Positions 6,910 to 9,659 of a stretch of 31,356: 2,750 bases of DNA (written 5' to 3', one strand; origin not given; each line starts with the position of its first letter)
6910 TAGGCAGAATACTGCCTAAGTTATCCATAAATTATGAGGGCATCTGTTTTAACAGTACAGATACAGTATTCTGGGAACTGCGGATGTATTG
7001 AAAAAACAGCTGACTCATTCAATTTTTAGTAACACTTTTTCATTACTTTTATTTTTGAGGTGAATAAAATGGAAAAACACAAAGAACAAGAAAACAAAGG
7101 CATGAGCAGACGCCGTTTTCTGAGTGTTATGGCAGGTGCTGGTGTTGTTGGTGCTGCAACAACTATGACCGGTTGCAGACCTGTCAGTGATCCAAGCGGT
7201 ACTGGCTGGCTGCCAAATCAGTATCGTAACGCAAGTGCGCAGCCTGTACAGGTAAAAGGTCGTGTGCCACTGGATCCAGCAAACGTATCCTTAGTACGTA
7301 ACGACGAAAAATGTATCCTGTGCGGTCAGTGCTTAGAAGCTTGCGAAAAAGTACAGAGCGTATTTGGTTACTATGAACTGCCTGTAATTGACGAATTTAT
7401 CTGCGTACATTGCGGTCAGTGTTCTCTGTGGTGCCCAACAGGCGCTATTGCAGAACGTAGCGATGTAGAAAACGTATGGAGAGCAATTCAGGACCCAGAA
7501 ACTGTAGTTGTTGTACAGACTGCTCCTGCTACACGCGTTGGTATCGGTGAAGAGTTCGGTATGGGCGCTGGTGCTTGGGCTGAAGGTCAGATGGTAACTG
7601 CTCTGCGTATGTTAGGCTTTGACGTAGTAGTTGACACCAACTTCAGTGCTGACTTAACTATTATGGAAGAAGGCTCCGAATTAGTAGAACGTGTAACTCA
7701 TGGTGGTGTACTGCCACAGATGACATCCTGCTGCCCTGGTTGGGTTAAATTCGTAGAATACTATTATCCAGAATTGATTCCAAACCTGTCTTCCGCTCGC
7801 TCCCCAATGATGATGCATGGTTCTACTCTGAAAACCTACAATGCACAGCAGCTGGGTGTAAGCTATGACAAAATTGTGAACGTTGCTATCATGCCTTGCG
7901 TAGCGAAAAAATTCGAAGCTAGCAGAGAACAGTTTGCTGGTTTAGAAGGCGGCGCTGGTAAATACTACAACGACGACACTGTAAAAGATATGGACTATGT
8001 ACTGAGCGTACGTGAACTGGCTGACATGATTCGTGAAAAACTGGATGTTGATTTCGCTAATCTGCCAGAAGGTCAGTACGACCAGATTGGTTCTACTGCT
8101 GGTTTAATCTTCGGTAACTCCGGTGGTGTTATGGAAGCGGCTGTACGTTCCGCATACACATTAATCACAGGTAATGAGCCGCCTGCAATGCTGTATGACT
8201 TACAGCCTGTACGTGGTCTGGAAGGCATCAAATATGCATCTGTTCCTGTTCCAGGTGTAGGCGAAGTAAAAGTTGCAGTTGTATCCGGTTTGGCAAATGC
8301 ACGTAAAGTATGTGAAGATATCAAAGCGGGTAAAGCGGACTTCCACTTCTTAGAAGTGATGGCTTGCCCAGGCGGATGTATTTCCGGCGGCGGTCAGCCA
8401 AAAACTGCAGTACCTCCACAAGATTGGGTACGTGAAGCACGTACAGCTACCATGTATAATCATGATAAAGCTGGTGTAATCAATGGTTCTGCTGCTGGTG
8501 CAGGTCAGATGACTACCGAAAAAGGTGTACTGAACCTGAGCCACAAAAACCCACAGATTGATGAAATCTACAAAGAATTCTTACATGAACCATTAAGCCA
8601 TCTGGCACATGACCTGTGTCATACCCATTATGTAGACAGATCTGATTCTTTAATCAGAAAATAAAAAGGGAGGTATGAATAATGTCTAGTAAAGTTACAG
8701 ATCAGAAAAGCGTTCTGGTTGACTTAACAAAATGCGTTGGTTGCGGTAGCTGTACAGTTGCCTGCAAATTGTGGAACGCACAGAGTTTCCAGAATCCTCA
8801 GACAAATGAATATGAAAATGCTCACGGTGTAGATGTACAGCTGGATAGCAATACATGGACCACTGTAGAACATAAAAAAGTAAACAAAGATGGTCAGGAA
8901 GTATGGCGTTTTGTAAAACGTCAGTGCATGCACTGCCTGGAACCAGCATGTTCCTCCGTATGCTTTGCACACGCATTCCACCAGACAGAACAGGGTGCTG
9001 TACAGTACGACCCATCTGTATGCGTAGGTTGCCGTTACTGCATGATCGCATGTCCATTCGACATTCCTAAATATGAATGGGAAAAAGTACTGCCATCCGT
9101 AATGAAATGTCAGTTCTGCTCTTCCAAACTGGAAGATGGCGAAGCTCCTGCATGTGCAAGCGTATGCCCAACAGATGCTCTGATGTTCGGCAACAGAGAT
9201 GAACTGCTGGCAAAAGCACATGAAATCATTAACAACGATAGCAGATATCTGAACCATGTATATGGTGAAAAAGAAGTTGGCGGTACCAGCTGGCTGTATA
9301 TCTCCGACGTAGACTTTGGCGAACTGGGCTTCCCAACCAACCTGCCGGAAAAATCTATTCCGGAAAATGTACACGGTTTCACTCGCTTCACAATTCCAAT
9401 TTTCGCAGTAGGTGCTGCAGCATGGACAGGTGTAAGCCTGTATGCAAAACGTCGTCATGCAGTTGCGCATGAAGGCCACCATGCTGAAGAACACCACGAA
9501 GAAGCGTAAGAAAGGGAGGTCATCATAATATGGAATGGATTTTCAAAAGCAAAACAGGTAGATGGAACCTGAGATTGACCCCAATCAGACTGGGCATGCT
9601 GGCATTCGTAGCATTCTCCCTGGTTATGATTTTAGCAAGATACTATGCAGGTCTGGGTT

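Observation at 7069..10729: Outward-facing, membrane-bound [FeFe]-hydrogenase wired to a HybA/HybB-type quinone module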

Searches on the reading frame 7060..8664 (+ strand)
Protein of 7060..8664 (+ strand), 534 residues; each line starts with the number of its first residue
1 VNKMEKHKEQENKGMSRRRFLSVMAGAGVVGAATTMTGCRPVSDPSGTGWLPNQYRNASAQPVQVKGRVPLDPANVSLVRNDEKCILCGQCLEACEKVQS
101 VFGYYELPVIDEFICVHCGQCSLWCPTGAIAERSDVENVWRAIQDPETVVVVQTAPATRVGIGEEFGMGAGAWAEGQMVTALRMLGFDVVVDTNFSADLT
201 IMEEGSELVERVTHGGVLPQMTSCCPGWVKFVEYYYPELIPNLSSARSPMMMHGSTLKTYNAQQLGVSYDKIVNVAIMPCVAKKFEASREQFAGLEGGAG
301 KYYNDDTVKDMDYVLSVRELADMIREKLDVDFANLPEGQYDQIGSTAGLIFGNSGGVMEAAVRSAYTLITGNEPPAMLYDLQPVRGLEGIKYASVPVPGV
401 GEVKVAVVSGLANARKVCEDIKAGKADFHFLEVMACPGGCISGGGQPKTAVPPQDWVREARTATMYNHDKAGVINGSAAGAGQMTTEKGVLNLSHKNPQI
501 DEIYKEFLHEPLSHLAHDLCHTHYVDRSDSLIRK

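Call 3: search_protein_families(library=pfam, proteins=[window:7060-8664:+])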
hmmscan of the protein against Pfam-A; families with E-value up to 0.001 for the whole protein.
window:7060-8664:+ (534 aa): 10 families
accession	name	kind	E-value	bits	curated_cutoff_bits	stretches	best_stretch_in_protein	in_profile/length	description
PF02906.19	Fe_hyd_lg_C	-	9e-87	291.2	22.1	1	149-444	2-245/245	Iron only hydrogenase large subunit, C-terminal domain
PF02256.22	Fe_hyd_SSU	-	7e-16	58.5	24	1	491-527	20-56/56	Iron hydrogenase small subunit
PF13237.11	Fer4_10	-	6.3e-09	36.1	25.5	1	108-137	2-33/53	4Fe-4S dicluster domain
PF00037.32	Fer4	-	7.5e-08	32.3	21.1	1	108-130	1-23/24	4Fe-4S binding domain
PF12838.12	Fer4_7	-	2.5e-06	28.3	27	1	84-129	1-52/52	4Fe-4S dicluster domain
PF12797.12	Fer4_2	-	1.9e-05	24.8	24.5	0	108-127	3-22/22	4Fe-4S binding domain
PF14697.11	Fer4_21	-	2.7e-05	24.6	35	1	81-130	4-57/59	4Fe-4S dicluster domain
PF12837.12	Fer4_6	-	3.2e-05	24.1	25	0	80-96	4-20/24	4Fe-4S binding domain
PF13187.11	Fer4_9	-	9.8e-05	22.7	27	0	84-130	1-52/52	4Fe-4S dicluster domain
PF13484.11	Fer4_16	-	0.00049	21.3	30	0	115-134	2-21/66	4Fe-4S double cluster binding domain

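Call 4: search_protein_families(library=ncbifam, proteins=[window:7060-8664:+])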
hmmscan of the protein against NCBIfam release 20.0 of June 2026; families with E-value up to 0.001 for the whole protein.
window:7060-8664:+ (534 aa): 18 families
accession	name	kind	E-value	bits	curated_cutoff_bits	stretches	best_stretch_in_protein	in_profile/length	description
NF040763.1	FeFe_hydrog_A6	exception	1.1e-155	519.3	765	1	69-527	131-571/571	NADH-dependent [FeFe] hydrogenase, group A6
TIGR02512.1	FeFe_hydrog_A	subfamily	4.7e-138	460.1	405.95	1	78-448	2-374/375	[FeFe] hydrogenase, group A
NF040762.1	Hydr_FeFe_Clost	exception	3.6e-112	375.9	900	1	71-524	132-571/572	ferredoxin hydrogenase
TIGR04105.1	FeFe_hydrog_B1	subfamily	1.1e-53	182.6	450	2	109-363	184-404/462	monomeric [FeFe] hydrogenase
NF040770.1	hetero_SS_HdrA2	exception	1.5e-07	30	1100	1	59-137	555-630/777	CoB-CoM heterodisulfide reductase HdrA2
NF040864.1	HgcB_ferredoxin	equivalog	2.8e-07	30.3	99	1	76-138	7-69/93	mercury methylation ferredoxin HgcB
NF043069.1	T4HPD_activ_SAM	equivalog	3.2e-07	30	425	1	77-144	45-114/299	trans-4-hydroxy-L-proline dehydratase activase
NF058577.1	FdxA_fam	equivalog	1.1e-06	28.7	65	1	83-129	7-52/52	4Fe-4S ferredoxin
TIGR02700.1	flavo_MJ0208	hypoth_equivalog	9.9e-06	25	251.35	1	81-145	146-209/234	dihydromethanopterin reductase (acceptor)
TIGR02494.1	PFLE_PFLC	subfamily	1.1e-05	24.8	174.35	1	77-147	42-117/293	glycyl-radical enzyme activating protein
NF038196.1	ferrodoxin_EFR1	subfamily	2.1e-05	24.7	75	1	80-132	181-231/242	EFR1 family ferrodoxin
NF041891.1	hdrA_Methbact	equivalog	2.3e-05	22.8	1300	1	65-136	556-624/762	ferredoxin:CoB-CoM heterodisulfide reductase subunit HdrA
NF005504.0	PRK07118.1-3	equivalog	0.00014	21.4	437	1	82-132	218-267/293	Fe-S cluster domain-containing protein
NF005745.0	PRK07569.1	equivalog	0.00024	20.6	333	0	75-135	138-212/238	bidirectional hydrogenase complex protein HoxU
TIGR02179.1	PorD_KorD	subfamily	0.00028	20.9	60.05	0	108-135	20-47/78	2-oxoacid:acceptor oxidoreductase, delta subunit, pyruvate/2-ketoisovalerate family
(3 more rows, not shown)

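Call 14: find_related_loci(query=window:7069-8664:+, collection=genome_contigs, flank=6000)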
Query window:7069-8664:+ (531 aa) in genome_contigs; peptide patterns used: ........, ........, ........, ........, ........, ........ (x = any residue, [..] = any of these).
75 stretches matched a pattern; 60 encode a relative of the query (tblastn E <= 1e-3); 59 distinct loci.
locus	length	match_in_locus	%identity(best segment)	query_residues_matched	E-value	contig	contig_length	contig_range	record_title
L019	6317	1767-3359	97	1-531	0e+0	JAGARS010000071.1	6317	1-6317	MAG: Peptococcaceae bacterium isolate RGIG8713 Water_deer_Colon-3__c152579, whole genome shotgun sequence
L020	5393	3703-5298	90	1-531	0e+0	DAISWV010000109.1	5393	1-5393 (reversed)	MAG TPA_asm: Peptococcaceae bacterium isolate CTOTU5053 NODE_3941_length_5393_cov_4.425253, whole genome shotgun sequenc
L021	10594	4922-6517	89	1-531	0e+0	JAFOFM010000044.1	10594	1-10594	MAG: Peptococcaceae bacterium isolate RGIG420 Dairy_cattle_Colon-6__c122356, whole genome shotgun sequence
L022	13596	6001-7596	90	1-531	0e+0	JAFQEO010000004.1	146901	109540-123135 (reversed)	MAG: Peptococcaceae bacterium isolate RGIG1748 Goat_Cecum-3__c84294, whole genome shotgun sequence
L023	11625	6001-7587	83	1-531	0e+0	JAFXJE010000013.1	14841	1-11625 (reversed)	MAG: Peptococcaceae bacterium isolate RGIG6463 Sheep_Rectum.Co__c252158, whole genome shotgun sequence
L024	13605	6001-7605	83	1-531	0e+0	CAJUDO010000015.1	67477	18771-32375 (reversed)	MAG TPA_asm: uncultured Peptococcaceae bacterium isolate MGBC129548 genome assembly, contig: MGBC129548.15, whole genome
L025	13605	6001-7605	83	1-531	0e+0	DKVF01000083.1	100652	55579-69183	MAG TPA_asm: Peptococcaceae bacterium UBA7185 UBA7185_contig_3846, whole genome shotgun sequence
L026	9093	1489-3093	84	1-531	0e+0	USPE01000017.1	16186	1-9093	uncultured Peptococcaceae bacterium isolate UMGS1945 genome assembly, contig: NODE_1889_length_16186_cov_2.739880, whole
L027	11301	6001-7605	82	1-531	0e+0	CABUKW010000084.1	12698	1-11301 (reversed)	MAG TPA_asm: uncultured Peptococcaceae bacterium isolate MGYG-HGUT-04093 genome assembly, contig: GUT_GENOME256138_84, w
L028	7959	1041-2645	81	1-531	0e+0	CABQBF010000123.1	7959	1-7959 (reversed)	MAG TPA_asm: uncultured Peptococcaceae bacterium isolate MGYG-HGUT-00413 genome assembly, contig: GUT_GENOME009437_123, 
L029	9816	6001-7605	82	1-531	0e+0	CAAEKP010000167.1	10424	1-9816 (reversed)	MAG TPA_asm: Peptococcaceae bacterium, isolate HGM14212, WGS project CAAEKP010000000 data, contig: ERS537207_88_k99_1853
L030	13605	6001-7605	84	1-531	0e+0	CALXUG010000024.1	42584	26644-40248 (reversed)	MAG: uncultured Clostridia bacterium isolate BRZ_EN__bin1 genome assembly, contig: BRZ_EN__NODE_851_length_42584_cov_6.6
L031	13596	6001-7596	88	1-531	0e+0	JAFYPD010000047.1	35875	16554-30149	MAG: Peptococcaceae bacterium isolate RGIG7294 Water_buffalos_Cecum-4__c255244, whole genome shotgun sequence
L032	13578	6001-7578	72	1-531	0e+0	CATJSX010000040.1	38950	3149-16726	MAG: uncultured Peptococcaceae bacterium isolate iMGMC-349_1678881692 genome assembly, contig: MegahitA5_7942, whole gen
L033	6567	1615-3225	68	1-528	0e+0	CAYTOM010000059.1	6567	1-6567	MAG TPA_asm: uncultured Peptococcaceae bacterium isolate SRP313737_co1_131 genome assembly, contig: NODE_16637_length_65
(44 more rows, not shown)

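Call 43: search_solved_structures(query=window:7069-8664:+, max_evalue=1e-20)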
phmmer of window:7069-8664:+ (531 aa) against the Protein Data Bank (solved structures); distinct sequences matched with E-value up to 1e-20: 43.
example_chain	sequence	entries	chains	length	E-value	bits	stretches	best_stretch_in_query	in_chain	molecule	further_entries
8a6t_A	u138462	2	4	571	1.4e-108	367.4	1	78-525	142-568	Electron bifurcating hydrogenase subunit HydA1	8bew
7q4v_A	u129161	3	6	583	4.3e-108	365.8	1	68-522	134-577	Iron hydrogenase HydA1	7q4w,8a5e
8ryh_A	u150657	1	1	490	6.9e-107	361.8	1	68-526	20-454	Periplasmic [Fe] hydrogenase large subunit,Periplasmic [Fe] hydrogenase small subunit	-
9gnk_A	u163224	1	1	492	2.4e-105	356.7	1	68-526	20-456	Periplasmic [Fe] hydrogenase large subunit,Periplasmic [Fe] hydrogenase small subunit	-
8ru6_B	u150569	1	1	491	5.2e-105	355.6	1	68-526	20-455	Periplasmic [Fe] hydrogenase large subunit,CpI,Periplasmic [Fe] hydrogenase small subunit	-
9gbu_A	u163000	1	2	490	7e-105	355.2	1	68-526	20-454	Periplasmic [Fe] hydrogenase large subunit,Periplasmic [Fe] hydrogenase small subunit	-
7qv7_D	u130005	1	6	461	1.3e-98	334.5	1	78-524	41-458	Hydrogen dependent carbon dioxide reductase subunit HydA2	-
1hfe_L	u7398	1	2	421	4e-96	326.3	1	68-445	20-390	PROTEIN (FE-ONLY HYDROGENASE (E.C.1.18.99.1) (LARGER SUBUNIT))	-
8rtg_A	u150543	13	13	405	5.8e-96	325.7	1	68-446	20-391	Periplasmic [Fe] hydrogenase large subunit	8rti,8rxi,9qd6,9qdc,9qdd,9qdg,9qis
9hpx_A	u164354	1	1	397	8.2e-96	325.2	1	68-445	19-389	Periplasmic [Fe] hydrogenase large subunit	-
9r9v_A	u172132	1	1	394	9.1e-96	325.1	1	68-445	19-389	Periplasmic [Fe] hydrogenase large subunit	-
6sg2_AAA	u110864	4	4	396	9.6e-96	325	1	68-445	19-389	Periplasmic [Fe] hydrogenase large subunit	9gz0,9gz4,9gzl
8rxj_A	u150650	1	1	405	8.6e-95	321.9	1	68-446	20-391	Periplasmic [Fe] hydrogenase large subunit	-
8bj7_A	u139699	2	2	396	1.4e-94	321.2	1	68-445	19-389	Periplasmic [Fe] hydrogenase large subunit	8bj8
1e08_A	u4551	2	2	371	8.2e-94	318.6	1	78-445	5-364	[FE]-HYDROGENASE (LARGE SUBUNIT) | PERIPLASMIC [FE] HYDROGENASE LARGE SUBUNIT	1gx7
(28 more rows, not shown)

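Call 50: find_homologous_proteins(query=window:7069-8664:+, max_evalue=1e-50)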
Query window:7069-8664:+ (531 aa): 7998 proteins with E <= 1e-50 among 8000 candidates; the best 120 are listed.
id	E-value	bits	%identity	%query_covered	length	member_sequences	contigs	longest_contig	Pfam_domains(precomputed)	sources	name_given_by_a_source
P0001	0.0e+0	1103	89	100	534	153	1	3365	PF02906.20,PF02256.23,PF00037.33,PF12838.13,PF13237.12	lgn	-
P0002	0.0e+0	1098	89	100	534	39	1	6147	PF14697.12,PF02906.20,PF02256.23,PF00037.33,PF12838.13,PF13237.12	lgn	-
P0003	0.0e+0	1094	89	100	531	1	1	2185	PF02906.20,PF12797.13,PF02256.23,PF12837.13,PF00037.33,PF12838.13,PF13237.12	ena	-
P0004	0.0e+0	1055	84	100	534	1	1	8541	PF02906.20,PF02256.23,PF00037.33,PF12838.13,PF13237.12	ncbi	-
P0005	0.0e+0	1030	84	100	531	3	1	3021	PF02906.20,PF02256.23,PF00037.33,PF12838.13,PF13237.12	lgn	-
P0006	0.0e+0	1026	84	100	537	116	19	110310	PF14697.12,PF02906.20,PF02256.23,PF00037.33,PF12838.13,PF13237.12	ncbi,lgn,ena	-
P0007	0.0e+0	1017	83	100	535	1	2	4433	PF02906.20,PF02256.23,PF00037.33,PF12838.13,PF13237.12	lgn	-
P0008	0.0e+0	1012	82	100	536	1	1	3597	PF02906.20,PF02256.23,PF00037.33,PF12838.13,PF13237.12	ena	-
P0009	9.1e-293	990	80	100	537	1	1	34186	PF14697.12,PF02906.20,PF02256.23,PF00037.33,PF12838.13,PF13237.12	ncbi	-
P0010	7.1e-291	984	79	100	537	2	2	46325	PF14697.12,PF02906.20,PF12797.13,PF02256.23,PF00037.33,PF12838.13,PF13237.12,PF13187.12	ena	-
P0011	2.7e-266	903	74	99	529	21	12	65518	PF14697.12,PF02906.20,PF02256.23,PF00037.33,PF12838.13,PF13237.12,PF13187.12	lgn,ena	-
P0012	3.3e-261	886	72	99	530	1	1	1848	PF14697.12,PF02906.20,PF02256.23,PF00037.33,PF12838.13,PF13237.12,PF13187.12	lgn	-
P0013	3.0e-258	876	72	100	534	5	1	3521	PF14697.12,PF02906.20,PF02256.23,PF00037.33,PF12838.13,PF13237.12,PF13187.12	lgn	-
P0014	4.5e-250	849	70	99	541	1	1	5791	PF14697.12,PF02906.20,PF12797.13,PF02256.23,PF00037.33,PF12838.13,PF13237.12,PF13187.12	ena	-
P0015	1.5e-247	841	70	99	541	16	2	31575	PF14697.12,PF02906.20,PF12797.13,PF02256.23,PF00037.33,PF12838.13,PF13237.12,PF13187.12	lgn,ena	-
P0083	1.1e-180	620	53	99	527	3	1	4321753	PF02906.20,PF02256.23,PF00037.33,PF13484.12,PF12838.13,PF13237.12,PF13187.12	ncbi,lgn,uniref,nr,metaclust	ncbi:hydrogenase, Fe-only [Desulfitobacterium dehalogenans ATCC 51507]|uniref:Hydrogenase, Fe-only n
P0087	1.0e-179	617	54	99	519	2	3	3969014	PF02906.20,PF12797.13,PF02256.23,PF12838.13,PF13237.12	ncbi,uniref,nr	ncbi:[FeFe] hydrogenase, group A [Desulforamulus ruminis]|uniref:Hydrogenase, Fe-only n=1 Tax=Desulf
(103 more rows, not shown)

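Call 51: find_encoding_contigs(protein=P0087, flank=4000, max_places=2)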
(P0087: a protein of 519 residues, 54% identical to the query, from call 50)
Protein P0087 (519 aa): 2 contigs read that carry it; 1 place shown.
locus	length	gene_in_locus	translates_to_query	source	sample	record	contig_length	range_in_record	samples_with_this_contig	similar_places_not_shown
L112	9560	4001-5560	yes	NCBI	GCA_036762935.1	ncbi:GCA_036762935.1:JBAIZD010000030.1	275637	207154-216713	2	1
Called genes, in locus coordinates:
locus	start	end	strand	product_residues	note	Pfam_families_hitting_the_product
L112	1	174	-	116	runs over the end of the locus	-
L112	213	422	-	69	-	-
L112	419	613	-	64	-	-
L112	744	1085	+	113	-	PF04020:Phage_holin_4_2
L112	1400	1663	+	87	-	PF00269:SASP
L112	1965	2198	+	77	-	PF06803:DUF1232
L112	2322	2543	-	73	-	-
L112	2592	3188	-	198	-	-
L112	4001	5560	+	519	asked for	PF12838:Fer4_7 (faint), PF12797:Fer4_2 (faint), PF13237:Fer4_10 (faint), PF02906:Fe_hyd_lg_C, PF02256:Fe_hyd_SSU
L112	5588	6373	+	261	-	PF00037:Fer4 (faint), PF12797:Fer4_2 (weak), PF12837:Fer4_6 (faint), PF13237:Fer4_10 (faint), PF12838:Fer4_7, PF13187:Fer4_9 (faint), PF13247:Fer4_11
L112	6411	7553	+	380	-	-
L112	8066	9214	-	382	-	PF17201:Cache_3-Cache_2, PF17203:sCache_3_2, PF17202:sCache_3_3, PF00672:HAMP (weak), PF01022:HTH_5, PF04703:FaeA (weak), PF08220:HTH_DeoR (weak), PF08279:HTH_11, +3 more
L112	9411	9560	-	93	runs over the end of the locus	-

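Call 52: find_encoding_contigs(protein=P0083, flank=4000, max_places=2)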
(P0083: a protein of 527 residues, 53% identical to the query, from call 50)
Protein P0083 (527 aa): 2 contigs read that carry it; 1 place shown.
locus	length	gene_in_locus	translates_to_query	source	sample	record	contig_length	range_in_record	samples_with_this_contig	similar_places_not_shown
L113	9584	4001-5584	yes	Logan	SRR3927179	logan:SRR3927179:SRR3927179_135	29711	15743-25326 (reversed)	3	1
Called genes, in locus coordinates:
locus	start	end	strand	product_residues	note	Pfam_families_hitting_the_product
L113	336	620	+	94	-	PF02686:GatC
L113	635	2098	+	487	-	PF01425:Amidase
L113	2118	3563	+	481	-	PF02934:GatB_N, PF02637:GatB_Yqey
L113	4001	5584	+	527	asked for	PF12838:Fer4_7 (faint), PF00037:Fer4 (faint), PF13237:Fer4_10 (faint), PF13484:Fer4_16 (faint), PF13187:Fer4_9 (weak), PF02906:Fe_hyd_lg_C, PF02256:Fe_hyd_SSU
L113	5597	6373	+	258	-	PF14697:Fer4_21 (faint), PF12838:Fer4_7 (faint), PF13187:Fer4_9 (faint), PF13247:Fer4_11, PF00037:Fer4 (weak), PF12797:Fer4_2 (weak), PF12837:Fer4_6 (weak), PF13237:Fer4_10 (weak), +1 more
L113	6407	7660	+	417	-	PF03916:NrfD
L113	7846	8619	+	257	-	PF13484:Fer4_16 (faint), PF00037:Fer4 (weak), PF13237:Fer4_10 (weak), PF12838:Fer4_7, PF13187:Fer4_9 (weak)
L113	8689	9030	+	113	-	PF08274:Zn_Ribbon_YjdM, PF03831:YjdM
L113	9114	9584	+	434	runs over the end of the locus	PF00884:Sulfatase (faint), PF01663:Phosphodiest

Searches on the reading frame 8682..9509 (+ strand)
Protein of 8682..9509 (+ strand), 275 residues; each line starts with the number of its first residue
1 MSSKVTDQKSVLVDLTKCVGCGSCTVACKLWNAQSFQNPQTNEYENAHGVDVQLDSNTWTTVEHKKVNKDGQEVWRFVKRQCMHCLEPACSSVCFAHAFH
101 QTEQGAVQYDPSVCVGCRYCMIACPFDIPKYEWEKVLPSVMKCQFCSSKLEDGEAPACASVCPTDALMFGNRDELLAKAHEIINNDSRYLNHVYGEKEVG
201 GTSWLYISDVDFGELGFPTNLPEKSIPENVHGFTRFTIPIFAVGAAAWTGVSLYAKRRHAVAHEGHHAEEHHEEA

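Call 3: search_protein_families(library=pfam, proteins=[window:8682-9509:+])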
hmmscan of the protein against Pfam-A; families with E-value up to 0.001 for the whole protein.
window:8682-9509:+ (275 aa): 9 families
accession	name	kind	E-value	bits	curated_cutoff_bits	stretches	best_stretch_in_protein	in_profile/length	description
PF13247.11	Fer4_11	-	2.4e-22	79.5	26.2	1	75-172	3-100/100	4Fe-4S dicluster domain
PF12838.12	Fer4_7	-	9.1e-14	52.1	27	2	17-95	1-49/52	4Fe-4S dicluster domain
PF13187.11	Fer4_9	-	2.4e-09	37.5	27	2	114-166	2-51/52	4Fe-4S dicluster domain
PF12837.12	Fer4_6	-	4.4e-09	36.3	25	2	107-128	2-23/24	4Fe-4S binding domain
PF13237.11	Fer4_10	-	6.5e-09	36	25.5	1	107-163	2-53/53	4Fe-4S dicluster domain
PF00037.32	Fer4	-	1.3e-08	34.8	21.1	1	107-128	1-22/24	4Fe-4S binding domain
PF12797.12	Fer4_2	-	1.5e-08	34.5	24.5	2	11-29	3-21/22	4Fe-4S binding domain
PF25160.1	LdpA_Fe-S-bd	-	4.2e-06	26.9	27.6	0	84-127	4-41/49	LdpA Fe-S cluster-binding domain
PF14697.11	Fer4_21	-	1.7e-05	25.3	35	0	13-31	3-21/59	4Fe-4S dicluster domain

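Call 4: search_protein_families(library=ncbifam, proteins=[window:8682-9509:+])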
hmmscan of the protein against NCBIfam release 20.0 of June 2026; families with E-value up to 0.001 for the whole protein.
window:8682-9509:+ (275 aa): 33 families (the best 25 are shown)
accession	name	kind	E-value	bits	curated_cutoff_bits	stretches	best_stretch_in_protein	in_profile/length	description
NF045715.1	sulf_resp_HmcB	equivalog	1.7e-79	267.1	420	1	6-266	34-293/307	sulfate respiration complex iron-sulfur protein HmcB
NF008134.0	PRK10882.1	equivalog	1.8e-67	227.7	263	1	5-269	35-326/329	hydrogenase 2 operon protein HybA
TIGR01582.1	FDH-beta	equivalog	3.5e-44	151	334.7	1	10-209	23-222/283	formate dehydrogenase subunit beta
TIGR02951.1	DMSO_dmsB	equivalog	3.3e-29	102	214.1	1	10-178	3-159/161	DMSO/selenate family reductase complex B subunit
TIGR03149.1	cyt_nit_nrfC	equivalog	6.8e-27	94.3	377.6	1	75-193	87-205/225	cytochrome c nitrite reductase Fe-S protein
NF045797.1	DsrO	equivalog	5.6e-26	91.4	200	1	57-179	78-209/235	sulfate reduction electron transfer complex DsrMKJOP subunit DsrO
NF011569.0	PRK14993.1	equivalog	1.6e-25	90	416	1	8-184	43-200/244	tetrathionate reductase subunit TtrB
NF041782.1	mnquin_red_QrcC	equivalog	9.2e-24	84.4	400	1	11-142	3-130/239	menaquinone reductase iron-sulfur cluster-binding subunit QrcC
NF038355.1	FDH3_beta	equivalog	6.3e-23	81.7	240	1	69-175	41-167/180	formate dehydrogenase FDH3 subunit beta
TIGR03478.1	DMSO_red_II_bet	subfamily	2.6e-21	75.9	480.7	2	73-184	122-232/321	DMSO reductase family type II enzyme, iron-sulfur subunit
NF041715.1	arsenate_red_ArrB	equivalog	1.5e-19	70.5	450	2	11-131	5-106/233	arsenate respiratory reductase iron-sulfur subunit ArrB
NF042979.1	EthbenzDh_ebdB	equivalog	5.4e-19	68.2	740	1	74-187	145-257/354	ethylbenzene dehydrogenase subunit beta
NF009408.0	PRK12769.1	equivalog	4.7e-16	58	1003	1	81-180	55-155/659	formate-dependent uric acid utilization protein AegA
TIGR01660.1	narH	equivalog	1.3e-13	50.3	524.05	1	74-163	175-263/492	nitrate reductase subunit beta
NF007382.0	PRK09898.1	equivalog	2.5e-12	46.8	213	1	77-167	118-198/208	ferredoxin-like protein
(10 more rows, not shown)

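Call 44: search_solved_structures(query=window:8682-9509:+, max_evalue=1e-10)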
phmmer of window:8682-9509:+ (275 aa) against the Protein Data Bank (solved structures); distinct sequences matched with E-value up to 1e-10: 15.
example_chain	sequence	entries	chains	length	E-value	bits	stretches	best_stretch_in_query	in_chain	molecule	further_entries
1kqf_B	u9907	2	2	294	3.7e-35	125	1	10-215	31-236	FORMATE DEHYDROGENASE, NITRATE-INDUCIBLE, IRON-SULFUR SUBUNIT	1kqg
6sdr_B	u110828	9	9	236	2e-24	89.8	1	10-206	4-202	Formate dehydrogenase, beta subunit, putative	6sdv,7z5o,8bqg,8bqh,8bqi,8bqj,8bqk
30gj_B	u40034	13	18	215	2.5e-24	89.5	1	10-197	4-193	Formate dehydrogenase, beta subunit, putative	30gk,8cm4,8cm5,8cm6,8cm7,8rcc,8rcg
8rc8_B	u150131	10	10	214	2.6e-24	89.4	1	10-197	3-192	Formate dehydrogenase, beta subunit, putative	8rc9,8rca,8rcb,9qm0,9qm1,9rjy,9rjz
2vpw_B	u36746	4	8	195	4.1e-22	82.2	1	11-174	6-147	NRFC PROTEIN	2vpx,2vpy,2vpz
1h0h_B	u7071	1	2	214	1.5e-21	80.4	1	9-179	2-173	FORMATE DEHYDROGENASE SUBUNIT BETA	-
2ivf_B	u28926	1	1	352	6.2e-19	71.8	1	76-185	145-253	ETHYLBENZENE DEHYDROGENASE BETA-SUBUNIT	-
6cz7_B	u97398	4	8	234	1.2e-17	67.6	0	11-130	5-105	4Fe-4S ferredoxin, iron-sulfur binding domain protein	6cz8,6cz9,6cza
4ydd_B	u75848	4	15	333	5.5e-17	65.4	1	76-184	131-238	DMSO reductase family type II enzyme, iron-sulfur subunit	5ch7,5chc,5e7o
9mqx_E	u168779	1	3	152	3.2e-16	62.9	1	78-175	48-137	Fe-S-cluster-containing hydrogenase subunit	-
9vap_B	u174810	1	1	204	4.9e-16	62.3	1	69-151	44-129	4Fe-4S dicluster domain-containing protein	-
1q16_B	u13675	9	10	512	2.1e-15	60.2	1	75-163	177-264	Respiratory nitrate reductase 1 beta chain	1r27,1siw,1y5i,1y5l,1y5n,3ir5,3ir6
1y4z_B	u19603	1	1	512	1.4e-14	57.5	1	75-163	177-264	Respiratory nitrate reductase 1 beta chain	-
3egw_B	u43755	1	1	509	1.9e-14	57.1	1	75-163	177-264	Respiratory nitrate reductase 1 beta chain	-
7qv7_A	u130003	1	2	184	2.2e-11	47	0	80-131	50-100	Hydrogen dependent carbon dioxide reductase subunit HycB3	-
